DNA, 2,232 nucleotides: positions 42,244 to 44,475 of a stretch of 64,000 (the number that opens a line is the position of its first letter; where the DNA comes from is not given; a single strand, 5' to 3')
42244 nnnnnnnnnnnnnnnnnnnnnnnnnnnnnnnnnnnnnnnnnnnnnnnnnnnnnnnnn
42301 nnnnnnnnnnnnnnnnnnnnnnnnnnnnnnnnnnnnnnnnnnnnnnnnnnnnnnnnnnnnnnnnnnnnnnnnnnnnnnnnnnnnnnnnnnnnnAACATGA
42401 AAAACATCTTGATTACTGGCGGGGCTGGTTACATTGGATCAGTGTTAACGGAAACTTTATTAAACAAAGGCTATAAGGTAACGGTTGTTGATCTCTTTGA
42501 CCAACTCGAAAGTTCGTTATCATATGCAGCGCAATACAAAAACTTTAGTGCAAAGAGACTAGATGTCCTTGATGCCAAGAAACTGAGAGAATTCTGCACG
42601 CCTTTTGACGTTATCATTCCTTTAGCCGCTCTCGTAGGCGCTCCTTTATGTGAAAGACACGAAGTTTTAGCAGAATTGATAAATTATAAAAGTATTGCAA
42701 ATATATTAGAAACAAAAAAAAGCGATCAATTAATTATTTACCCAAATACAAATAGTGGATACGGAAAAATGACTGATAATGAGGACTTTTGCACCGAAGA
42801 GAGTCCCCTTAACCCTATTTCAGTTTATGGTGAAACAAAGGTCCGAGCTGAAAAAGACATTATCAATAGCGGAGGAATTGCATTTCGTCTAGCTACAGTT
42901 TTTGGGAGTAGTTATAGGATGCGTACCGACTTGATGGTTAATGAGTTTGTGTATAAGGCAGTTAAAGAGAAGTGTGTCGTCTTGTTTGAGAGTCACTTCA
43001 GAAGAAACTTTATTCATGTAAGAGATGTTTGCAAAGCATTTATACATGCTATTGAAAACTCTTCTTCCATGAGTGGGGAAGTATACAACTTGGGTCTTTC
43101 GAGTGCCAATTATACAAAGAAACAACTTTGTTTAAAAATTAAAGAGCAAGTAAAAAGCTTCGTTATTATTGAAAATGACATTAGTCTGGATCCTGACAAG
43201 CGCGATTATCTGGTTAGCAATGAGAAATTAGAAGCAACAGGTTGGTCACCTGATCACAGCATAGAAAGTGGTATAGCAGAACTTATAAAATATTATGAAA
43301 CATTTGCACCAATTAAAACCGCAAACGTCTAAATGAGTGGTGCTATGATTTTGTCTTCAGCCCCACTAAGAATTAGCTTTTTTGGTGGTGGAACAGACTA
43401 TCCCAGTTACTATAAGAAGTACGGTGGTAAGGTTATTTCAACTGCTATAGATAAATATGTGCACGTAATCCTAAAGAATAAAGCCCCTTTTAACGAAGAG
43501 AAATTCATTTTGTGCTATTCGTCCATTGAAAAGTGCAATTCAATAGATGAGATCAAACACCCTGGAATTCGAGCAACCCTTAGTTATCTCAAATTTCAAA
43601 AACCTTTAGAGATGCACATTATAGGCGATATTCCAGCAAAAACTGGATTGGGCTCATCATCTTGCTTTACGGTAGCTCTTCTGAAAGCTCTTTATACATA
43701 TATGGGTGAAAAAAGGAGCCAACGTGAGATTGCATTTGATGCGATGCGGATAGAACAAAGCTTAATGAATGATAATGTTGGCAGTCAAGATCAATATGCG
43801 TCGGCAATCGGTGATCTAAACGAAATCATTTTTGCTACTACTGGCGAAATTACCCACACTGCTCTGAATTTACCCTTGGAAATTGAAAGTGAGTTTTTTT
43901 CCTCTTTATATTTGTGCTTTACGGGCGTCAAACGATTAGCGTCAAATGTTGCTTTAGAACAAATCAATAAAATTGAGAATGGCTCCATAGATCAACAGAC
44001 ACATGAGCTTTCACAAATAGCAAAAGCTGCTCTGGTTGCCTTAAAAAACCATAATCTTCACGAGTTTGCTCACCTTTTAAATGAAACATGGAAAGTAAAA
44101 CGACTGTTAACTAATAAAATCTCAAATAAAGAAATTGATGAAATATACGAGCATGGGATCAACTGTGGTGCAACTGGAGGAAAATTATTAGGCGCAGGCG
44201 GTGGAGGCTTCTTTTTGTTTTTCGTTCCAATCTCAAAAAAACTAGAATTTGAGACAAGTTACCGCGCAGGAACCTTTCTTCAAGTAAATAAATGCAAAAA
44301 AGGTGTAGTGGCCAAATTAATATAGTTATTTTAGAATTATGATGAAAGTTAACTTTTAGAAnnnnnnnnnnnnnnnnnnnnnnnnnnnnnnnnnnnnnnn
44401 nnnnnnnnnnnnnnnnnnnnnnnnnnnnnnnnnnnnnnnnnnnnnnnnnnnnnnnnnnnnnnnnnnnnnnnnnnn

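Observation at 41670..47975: Both heptose activation routes (GDP-alpha via HddA/HddC and ADP-beta via HldE) encoded in one operon sharing a single gmhA/gmhB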

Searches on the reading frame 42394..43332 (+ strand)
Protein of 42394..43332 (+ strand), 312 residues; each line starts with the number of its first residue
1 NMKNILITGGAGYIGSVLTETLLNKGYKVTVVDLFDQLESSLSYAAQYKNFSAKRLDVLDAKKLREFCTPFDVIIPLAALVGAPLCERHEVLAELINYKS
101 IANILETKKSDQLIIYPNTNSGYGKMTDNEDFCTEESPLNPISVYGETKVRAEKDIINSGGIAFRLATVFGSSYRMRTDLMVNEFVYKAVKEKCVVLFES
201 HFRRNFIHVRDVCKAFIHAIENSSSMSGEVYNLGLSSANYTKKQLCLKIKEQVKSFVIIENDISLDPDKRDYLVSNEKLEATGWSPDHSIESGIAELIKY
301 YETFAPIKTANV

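Call 4: search_protein_families(library=ncbifam, proteins=[window:42394-43332:+], max_evalue=0.00001)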
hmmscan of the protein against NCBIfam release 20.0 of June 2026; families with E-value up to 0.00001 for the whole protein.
window:42394-43332:+ (312 aa): 16 families
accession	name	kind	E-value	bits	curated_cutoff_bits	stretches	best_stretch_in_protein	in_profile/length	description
TIGR01181.1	dTDP_gluc_dehyt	equivalog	1.9e-20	73.2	365.1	1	4-303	1-313/321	dTDP-glucose 4,6-dehydratase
TIGR01179.1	galE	equivalog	3.2e-20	72.2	262.3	1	4-154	1-154/332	UDP-glucose 4-epimerase GalE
TIGR02197.1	heptose_epim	equivalog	1.7e-19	70.2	274.6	1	5-241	1-249/316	ADP-glyceromanno-heptose 6-epimerase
TIGR04180.1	EDH_00030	hypoth_equivalog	4.7e-15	55.4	475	1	5-269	1-273/297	NAD-dependent 4,6-dehydratase LegB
NF008872.0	PRK11908.1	equivalog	6.6e-14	51.7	294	0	2-139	1-137/349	bifunctional UDP-4-keto-pentose/UDP-xylose synthase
NF007582.0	PRK10217.1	equivalog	1.7e-12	47.1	698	1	2-301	1-331/355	dTDP-glucose 4,6-dehydratase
TIGR01214.1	rmlD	equivalog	1.7e-10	40.5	224.05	1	5-173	2-154/285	dTDP-4-dehydrorhamnose reductase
NF008360.0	PRK11150.1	equivalog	4.5e-09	35.9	452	0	114-241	111-243/310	ADP-glyceromanno-heptose 6-epimerase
NF047922.1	GDPFucSynFcl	equivalog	5.8e-09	35.8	500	1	193-301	195-301/308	GDP-L-fucose synthase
NF043036.1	ErythonDh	equivalog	6.8e-09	35.3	325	1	4-153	2-157/321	D-erythronate dehydrogenase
TIGR03466.1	HpnA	hypoth_equivalog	6.9e-09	35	367.65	1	4-252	2-245/327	hopanoid-associated sugar epimerase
NF006123.0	PRK08267.1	equivalog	5.7e-08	32.3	261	1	2-71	2-71/261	SDR family oxidoreductase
NF005998.1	PRK08125.1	equivalog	1.9e-07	29.9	777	0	3-139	316-451/649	bifunctional UDP-4-amino-4-deoxy-L-arabinose formyltransferase/UDP-glucuronic acid oxidase ArnA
TIGR03589.1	PseB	equivalog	2.6e-07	29.9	407.75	1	1-170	3-160/324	UDP-N-acetylglucosamine 4,6-dehydratase (inverting)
NF007490.0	PRK10084.1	subfamily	1.9e-06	27.1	649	0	4-66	2-67/361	dTDP-glucose 4,6-dehydratase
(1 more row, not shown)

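Call 5: search_protein_families(library=pfam, proteins=[window:42394-43332:+], max_evalue=0.001)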
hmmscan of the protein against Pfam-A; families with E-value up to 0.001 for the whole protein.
window:42394-43332:+ (312 aa): 7 families
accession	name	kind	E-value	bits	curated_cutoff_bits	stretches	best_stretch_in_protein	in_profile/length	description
PF01370.27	Epimerase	-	7.8e-31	107.8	20.9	1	5-234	1-240/240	NAD dependent epimerase/dehydratase family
PF16363.11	GDP_Man_Dehyd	-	8.7e-22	78.4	27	1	6-296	1-331/332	GDP-mannose 4,6 dehydratase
PF04321.23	RmlD_sub_bind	-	1.5e-15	57.4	27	1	4-233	2-212/287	RmlD substrate binding domain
PF01073.25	3Beta_HSD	-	1.8e-12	47.4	22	1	6-222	1-231/280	3-beta hydroxysteroid dehydrogenase/isomerase family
PF02719.21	Polysacc_synt_2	-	5.2e-09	36.2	20.2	1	5-106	1-113/293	Polysaccharide biosynthesis protein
PF03435.24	Sacchrp_dh_NADP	-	0.00016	22.4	25.1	1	6-78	2-76/129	Saccharopine dehydrogenase NADP binding domain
PF07993.18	NAD_binding_4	-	0.00097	18.8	20.1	0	7-30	1-25/258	Male sterility protein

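Call 27: search_solved_structures(query=window:42394-43332:+, max_evalue=0.00001)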
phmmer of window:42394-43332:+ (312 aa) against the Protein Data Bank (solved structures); distinct sequences matched with E-value up to 0.00001: 63 (the best 60 are shown).
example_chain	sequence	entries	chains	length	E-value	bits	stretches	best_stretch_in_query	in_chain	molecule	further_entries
6vo6_A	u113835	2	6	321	2.6e-103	348.4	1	3-304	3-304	Putative sugar-nucleotide epimerase/dehydratease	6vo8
4lk3_A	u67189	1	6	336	4.3e-17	65.4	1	2-302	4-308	UDP-glucuronic acid decarboxylase 1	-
4gll_A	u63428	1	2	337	1e-16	64.1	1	2-302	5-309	UDP-glucuronic acid decarboxylase 1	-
4m55_A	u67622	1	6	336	1.1e-16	64.1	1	2-302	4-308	UDP-glucuronic acid decarboxylase 1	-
2b69_A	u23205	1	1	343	1.1e-16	64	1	2-302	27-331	UDP-glucuronate decarboxylase 1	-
8rdg_A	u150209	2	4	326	4.8e-15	58.7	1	4-290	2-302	SDR family NAD(P)-dependent oxidoreductase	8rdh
8rdi_A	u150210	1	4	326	1.7e-14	56.8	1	4-290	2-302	SDR family NAD(P)-dependent oxidoreductase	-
5u4q_A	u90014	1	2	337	1.9e-14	56.7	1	3-221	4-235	dTDP-glucose 4,6-dehydratase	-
3sxp_A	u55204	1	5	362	5.4e-13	51.9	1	3-299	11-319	ADP-L-glycero-D-mannoheptose-6-epimerase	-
8wow_A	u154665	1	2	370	1.4e-12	50.6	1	3-153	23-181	UDP-glucose 4-epimerase 2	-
8wov_B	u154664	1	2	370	1.4e-12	50.5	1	3-153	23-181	UDP-glucose 4-epimerase 2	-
8wop_A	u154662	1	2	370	1.6e-12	50.4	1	3-153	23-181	UDP-glucose 4-epimerase 2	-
6vlo_A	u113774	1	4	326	1.9e-12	50.1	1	1-302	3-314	Putative dTDP-D-glucose 4,6-dehydratase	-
8shh_A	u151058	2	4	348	3.7e-12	49.2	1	4-302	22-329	dTDP-glucose 4,6-dehydratase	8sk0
6bi4_A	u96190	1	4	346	3.9e-12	49.1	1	1-303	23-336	dTDP-glucose 4,6-dehydratase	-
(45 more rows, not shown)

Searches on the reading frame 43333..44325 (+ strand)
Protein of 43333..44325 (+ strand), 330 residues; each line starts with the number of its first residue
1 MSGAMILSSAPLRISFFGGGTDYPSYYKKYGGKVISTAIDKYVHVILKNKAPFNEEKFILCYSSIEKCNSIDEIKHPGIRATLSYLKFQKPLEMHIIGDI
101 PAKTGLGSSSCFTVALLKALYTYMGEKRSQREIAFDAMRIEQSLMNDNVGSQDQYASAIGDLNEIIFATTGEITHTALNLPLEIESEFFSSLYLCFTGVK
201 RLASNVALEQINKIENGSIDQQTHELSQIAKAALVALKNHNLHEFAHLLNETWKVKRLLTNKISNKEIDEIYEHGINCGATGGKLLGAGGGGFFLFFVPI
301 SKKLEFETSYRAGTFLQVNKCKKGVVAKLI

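Call 4: search_protein_families(library=ncbifam, proteins=[window:43333-44325:+], max_evalue=0.00001)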
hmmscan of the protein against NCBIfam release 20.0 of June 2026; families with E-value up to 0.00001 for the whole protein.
window:43333-44325:+ (330 aa): 12 families
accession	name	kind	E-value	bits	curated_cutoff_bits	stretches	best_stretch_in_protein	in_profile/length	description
NF049969.1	GlMnHpPKinHddA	equivalog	2.5e-45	155.4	600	1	5-307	2-313/338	D-glycero-D-manno-heptose 7-phosphate kinase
TIGR00549.1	mevalon_kin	equivalog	2.1e-24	86.5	163.05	1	30-296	15-275/276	mevalonate kinase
NF009948.0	PRK13412.1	equivalog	2.1e-23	82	721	1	88-295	723-932/974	bifunctional fucokinase/fucose-1-phosphate guanylyltransferase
NF003006.0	PRK03817.1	equivalog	1.9e-19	69.8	443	1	8-255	4-246/352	galactokinase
NF003036.0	PRK03926.1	equivalog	8.6e-15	54.6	403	1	5-306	1-275/302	mevalonate kinase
TIGR00131.1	gal_kin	equivalog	3.8e-13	49.1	226.65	1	84-182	103-201/388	galactokinase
NF003472.0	PRK05101.1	equivalog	1.1e-10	41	499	1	90-184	111-205/382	galactokinase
NF003705.0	PRK05322.1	equivalog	3.7e-10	39.1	385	0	85-182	106-203/388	galactokinase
NF001816.0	PRK00555.1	equivalog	1.4e-07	30.8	509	0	94-177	94-177/363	galactokinase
NF040957.1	Arch_PMK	equivalog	2.9e-07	30.3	500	1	25-294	13-283/316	phosphomevalonate kinase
TIGR01920.1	Shik_kin_archae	equivalog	1.1e-06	28.2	126.85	1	80-139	58-117/266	shikimate kinase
TIGR00191.1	thrB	equivalog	5.3e-06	25.5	168.25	1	84-150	72-137/304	homoserine kinase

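Call 5: search_protein_families(library=pfam, proteins=[window:43333-44325:+], max_evalue=0.001)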
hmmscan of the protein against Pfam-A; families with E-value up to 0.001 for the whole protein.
window:43333-44325:+ (330 aa): 2 families
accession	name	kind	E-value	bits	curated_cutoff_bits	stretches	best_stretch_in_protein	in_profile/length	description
PF00288.32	GHMP_kinases_N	-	1.5e-14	54.4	22.3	1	87-160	15-86/87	GHMP kinases N terminal domain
PF08544.19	GHMP_kinases_C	-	6.2e-07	30.2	21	1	234-298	2-66/85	GHMP kinases C terminal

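Call 9: search_solved_structures(query=window:43333-44325:+, max_evalue=0.001, show_alignments=2)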
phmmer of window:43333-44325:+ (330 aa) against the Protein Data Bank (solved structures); distinct sequences matched with E-value up to 0.001: 17.
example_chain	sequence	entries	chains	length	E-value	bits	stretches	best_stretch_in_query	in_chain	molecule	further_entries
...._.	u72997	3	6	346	5e-36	128.1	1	4-306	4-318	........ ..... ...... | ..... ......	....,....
4usm_A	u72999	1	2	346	1.6e-35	126.5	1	4-306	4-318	PUTATIVE SUGAR KINASE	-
4n3o_A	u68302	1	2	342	5.6e-35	124.7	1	6-309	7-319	Putative D-glycero-D-manno-heptose 7-phosphate kinase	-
3k85_A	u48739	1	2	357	9.7e-35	123.9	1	5-305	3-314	D-glycero-D-manno-heptose 1-phosphate kinase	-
9iip_A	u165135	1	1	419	8.1e-15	58.5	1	88-297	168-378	L-fucokinase/L-fucose-1-P guanylyltransferase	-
9iit_A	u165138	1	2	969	9.1e-14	55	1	88-297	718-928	L-fucokinase/L-fucose-1-P guanylyltransferase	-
5yys_A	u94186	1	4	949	9.3e-14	55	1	88-297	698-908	L-fucokinase, L-fucose-1-P guanylyltransferase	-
2cz9_A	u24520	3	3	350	5.4e-11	45.9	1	6-298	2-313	Probable galactokinase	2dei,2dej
1s4e_A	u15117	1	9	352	1.9e-10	44.1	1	8-209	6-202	Galactokinase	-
1kkh_A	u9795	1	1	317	5e-10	42.7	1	78-305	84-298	Mevalonate Kinase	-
1vis_A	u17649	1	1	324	5.1e-10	42.7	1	78-305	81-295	Mevalonate kinase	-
2x7i_A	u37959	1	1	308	4.8e-09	39.5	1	88-297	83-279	MEVALONATE KINASE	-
6mde_A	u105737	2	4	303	5.3e-07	32.8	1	30-161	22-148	Mevalonate kinase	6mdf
4hac_A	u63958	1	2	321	7.2e-07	32.4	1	31-161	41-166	Mevalonate kinase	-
8teb_A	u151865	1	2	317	8.1e-07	32.2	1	61-299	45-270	Mevalonate kinase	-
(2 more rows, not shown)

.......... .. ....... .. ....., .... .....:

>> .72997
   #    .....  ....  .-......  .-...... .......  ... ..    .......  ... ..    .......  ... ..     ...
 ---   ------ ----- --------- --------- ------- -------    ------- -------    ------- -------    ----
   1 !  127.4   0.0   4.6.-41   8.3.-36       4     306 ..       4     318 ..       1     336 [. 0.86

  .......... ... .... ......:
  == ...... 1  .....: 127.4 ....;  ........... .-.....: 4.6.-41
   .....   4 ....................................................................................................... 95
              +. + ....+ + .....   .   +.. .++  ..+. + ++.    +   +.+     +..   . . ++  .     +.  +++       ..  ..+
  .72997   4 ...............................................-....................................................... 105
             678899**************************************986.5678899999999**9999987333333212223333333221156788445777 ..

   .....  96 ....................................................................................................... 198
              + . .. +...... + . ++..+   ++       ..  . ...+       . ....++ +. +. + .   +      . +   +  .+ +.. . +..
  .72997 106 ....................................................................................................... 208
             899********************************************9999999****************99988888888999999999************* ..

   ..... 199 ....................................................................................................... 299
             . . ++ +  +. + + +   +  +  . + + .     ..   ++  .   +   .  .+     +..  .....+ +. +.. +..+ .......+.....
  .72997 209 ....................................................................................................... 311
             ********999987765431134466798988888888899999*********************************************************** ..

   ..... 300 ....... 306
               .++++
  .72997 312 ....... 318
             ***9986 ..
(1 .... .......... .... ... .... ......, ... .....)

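Call 12: find_encoding_contigs(protein=window:43333-44325:+, flank=10000, max_places=6)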
Protein window:43333-44325:+ (330 aa): no gene with exactly this product is on record in the collection.

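Call 13: find_homologous_proteins(query=window:43333-44325:+, max_evalue=1e-10)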
Query window:43333-44325:+ (330 aa): 7862 proteins with E <= 1e-10 among 8000 candidates; the best 120 are listed.
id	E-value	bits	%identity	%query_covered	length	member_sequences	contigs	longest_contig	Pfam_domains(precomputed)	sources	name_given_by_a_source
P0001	6.9e-212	721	99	99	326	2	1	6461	PF00288.33,PF08544.19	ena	-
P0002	4.7e-84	301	47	93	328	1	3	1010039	PF00288.33,PF08544.19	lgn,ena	-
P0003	5.6e-83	297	45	92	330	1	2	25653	PF00288.33,PF08544.19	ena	-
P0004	6.6e-82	294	45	84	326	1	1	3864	PF00288.33,PF08544.19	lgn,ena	-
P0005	6.7e-82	294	49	84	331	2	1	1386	PF00288.33,PF08544.19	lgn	-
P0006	7.9e-82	293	44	84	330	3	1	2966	PF00288.33,PF08544.19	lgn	-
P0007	8.5e-82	293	45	84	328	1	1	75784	PF00288.33,PF08544.19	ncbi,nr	ncbi:MAG: hypothetical protein SFY32_03880 [Bacteroidota bacterium]|nr:hypothetical protein [Bactero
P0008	3.0e-81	292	44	84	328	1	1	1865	PF00288.33,PF08544.19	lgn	-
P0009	3.2e-81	291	45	93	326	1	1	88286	PF00288.33,PF08544.19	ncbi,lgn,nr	ncbi:MAG: kinase [Bacteroidetes bacterium]|nr:kinase [Bacteroidota bacterium]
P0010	3.9e-81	291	48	89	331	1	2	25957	PF00288.33,PF08544.19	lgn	-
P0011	4.1e-81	291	44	84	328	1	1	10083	PF00288.33,PF08544.19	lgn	-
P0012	8.5e-81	290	45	84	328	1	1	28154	PF00288.33,PF08544.19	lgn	-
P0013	1.8e-80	289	47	90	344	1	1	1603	PF00288.33,PF08544.19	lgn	-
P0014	2.0e-80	289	45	82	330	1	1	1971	PF00288.33,PF08544.19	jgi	jgi:D-glycero-alpha-D-manno-heptose-7-phosphate kinase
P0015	2.7e-80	288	45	96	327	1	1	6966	PF00288.33,PF08544.19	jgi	jgi:D-glycero-alpha-D-manno-heptose-7-phosphate kinase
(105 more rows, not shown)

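Call 14: find_encoding_contigs(protein=P0001, flank=10000, max_places=4)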
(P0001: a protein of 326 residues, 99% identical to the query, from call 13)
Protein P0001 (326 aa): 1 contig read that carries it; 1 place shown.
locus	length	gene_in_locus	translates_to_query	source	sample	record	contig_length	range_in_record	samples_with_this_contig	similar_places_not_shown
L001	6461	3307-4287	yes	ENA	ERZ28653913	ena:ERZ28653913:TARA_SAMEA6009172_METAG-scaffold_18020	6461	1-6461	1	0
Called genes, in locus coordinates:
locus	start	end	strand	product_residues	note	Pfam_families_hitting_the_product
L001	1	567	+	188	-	?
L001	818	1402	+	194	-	-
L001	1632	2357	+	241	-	PF00483:NTP_transferase, PF12804:NTP_transf_3 (weak)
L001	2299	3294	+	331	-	PF04321:RmlD_sub_bind, PF01073:3Beta_HSD, PF01370:Epimerase, PF02719:Polysacc_synt_2, PF16363:GDP_Man_Dehyd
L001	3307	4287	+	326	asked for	PF00288:GHMP_kinases_N, PF08544:GHMP_kinases_C (weak)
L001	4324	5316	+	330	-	-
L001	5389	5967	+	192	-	PF08645:PNK3P, PF13242:Hydrolase_like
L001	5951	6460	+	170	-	?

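Call 15: find_encoding_contigs(protein=P0002, flank=10000, max_places=4)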
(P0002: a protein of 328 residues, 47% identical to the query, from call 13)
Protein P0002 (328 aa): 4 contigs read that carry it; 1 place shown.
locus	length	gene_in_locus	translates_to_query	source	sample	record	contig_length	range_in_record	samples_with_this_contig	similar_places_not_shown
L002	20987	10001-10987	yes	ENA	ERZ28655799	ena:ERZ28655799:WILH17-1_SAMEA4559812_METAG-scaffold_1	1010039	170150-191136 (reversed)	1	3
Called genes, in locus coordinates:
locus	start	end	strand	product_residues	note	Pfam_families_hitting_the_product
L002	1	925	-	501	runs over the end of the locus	PF03349:Toluene_X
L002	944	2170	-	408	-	-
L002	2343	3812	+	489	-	PF00587:tRNA-synt_2b, PF03129:HGTP_anticodon, PF09180:ProRS-C_1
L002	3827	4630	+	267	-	PF13424:TPR_12 (faint), PF14559:TPR_19 (faint), PF13428:TPR_14 (faint), PF13181:TPR_8 (faint), PF13371:TPR_9 (weak), PF00515:TPR_1 (weak), PF07719:TPR_2 (weak)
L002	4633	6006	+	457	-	PF09913:DUF2142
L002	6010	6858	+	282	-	PF00535:Glycos_transf_2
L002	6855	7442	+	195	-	PF13580:SIS_2, PF01380:SIS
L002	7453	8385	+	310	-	PF01073:3Beta_HSD, PF01370:Epimerase, PF04321:RmlD_sub_bind, PF05368:NmrA (weak), PF16363:GDP_Man_Dehyd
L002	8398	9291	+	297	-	PF13489:Methyltransf_23, PF08241:Methyltransf_11 (weak), PF08242:Methyltransf_12, PF13649:Methyltransf_25 (weak)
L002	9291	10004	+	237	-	PF00483:NTP_transferase, PF12804:NTP_transf_3, PF00535:Glycos_transf_2 (weak)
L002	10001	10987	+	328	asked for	PF00288:GHMP_kinases_N, PF08544:GHMP_kinases_C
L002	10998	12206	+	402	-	PF08421:Methyltransf_13, PF13489:Methyltransf_23, PF08241:Methyltransf_11 (weak), PF08242:Methyltransf_12, PF13847:Methyltransf_31 (faint), PF08484:Methyltransf_14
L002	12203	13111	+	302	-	PF01370:Epimerase, PF04321:RmlD_sub_bind, PF16363:GDP_Man_Dehyd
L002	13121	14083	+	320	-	PF00535:Glycos_transf_2, PF13641:Glyco_tranf_2_3 (weak)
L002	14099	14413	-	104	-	PF02482:Ribosomal_S30AE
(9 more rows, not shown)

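Call 34: find_related_loci(query=A1, collection=metagenome_contigs, flank=10000)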
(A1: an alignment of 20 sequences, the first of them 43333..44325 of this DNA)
Query A1 (330 aa) in metagenome_contigs; peptide patterns used: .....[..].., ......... (x = any residue, [..] = any of these).
600 stretches matched a pattern (row limit reached: there are more); 564 encode a relative of the query (tblastn E <= 1e-3); the best 80 are kept; 80 distinct loci.
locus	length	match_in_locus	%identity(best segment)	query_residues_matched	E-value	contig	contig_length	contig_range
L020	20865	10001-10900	43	5-305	3e-80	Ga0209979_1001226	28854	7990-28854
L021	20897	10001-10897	43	5-303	1e-76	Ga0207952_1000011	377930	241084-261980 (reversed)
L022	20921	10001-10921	43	5-311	7e-77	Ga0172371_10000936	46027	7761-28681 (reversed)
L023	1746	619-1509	45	5-303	3e-78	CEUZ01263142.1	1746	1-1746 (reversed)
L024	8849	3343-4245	44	5-303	2e-73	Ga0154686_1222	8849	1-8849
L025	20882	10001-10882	49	5-298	3e-73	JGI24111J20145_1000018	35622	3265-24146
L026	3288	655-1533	45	5-298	2e-73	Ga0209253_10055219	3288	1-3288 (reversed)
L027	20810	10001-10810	45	5-273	6e-73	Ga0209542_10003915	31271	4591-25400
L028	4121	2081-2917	44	2-280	9e-73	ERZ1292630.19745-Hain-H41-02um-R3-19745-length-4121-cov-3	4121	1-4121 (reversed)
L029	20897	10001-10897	43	4-303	1e-72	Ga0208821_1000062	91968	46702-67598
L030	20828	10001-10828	41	4-280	3e-72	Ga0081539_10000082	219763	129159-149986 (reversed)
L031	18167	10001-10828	44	5-281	5e-72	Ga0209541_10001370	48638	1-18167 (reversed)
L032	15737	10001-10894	43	5-303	9e-72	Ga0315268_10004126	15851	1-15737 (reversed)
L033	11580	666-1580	47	5-309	8e-72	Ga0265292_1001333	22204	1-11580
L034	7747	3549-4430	47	5-298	9e-72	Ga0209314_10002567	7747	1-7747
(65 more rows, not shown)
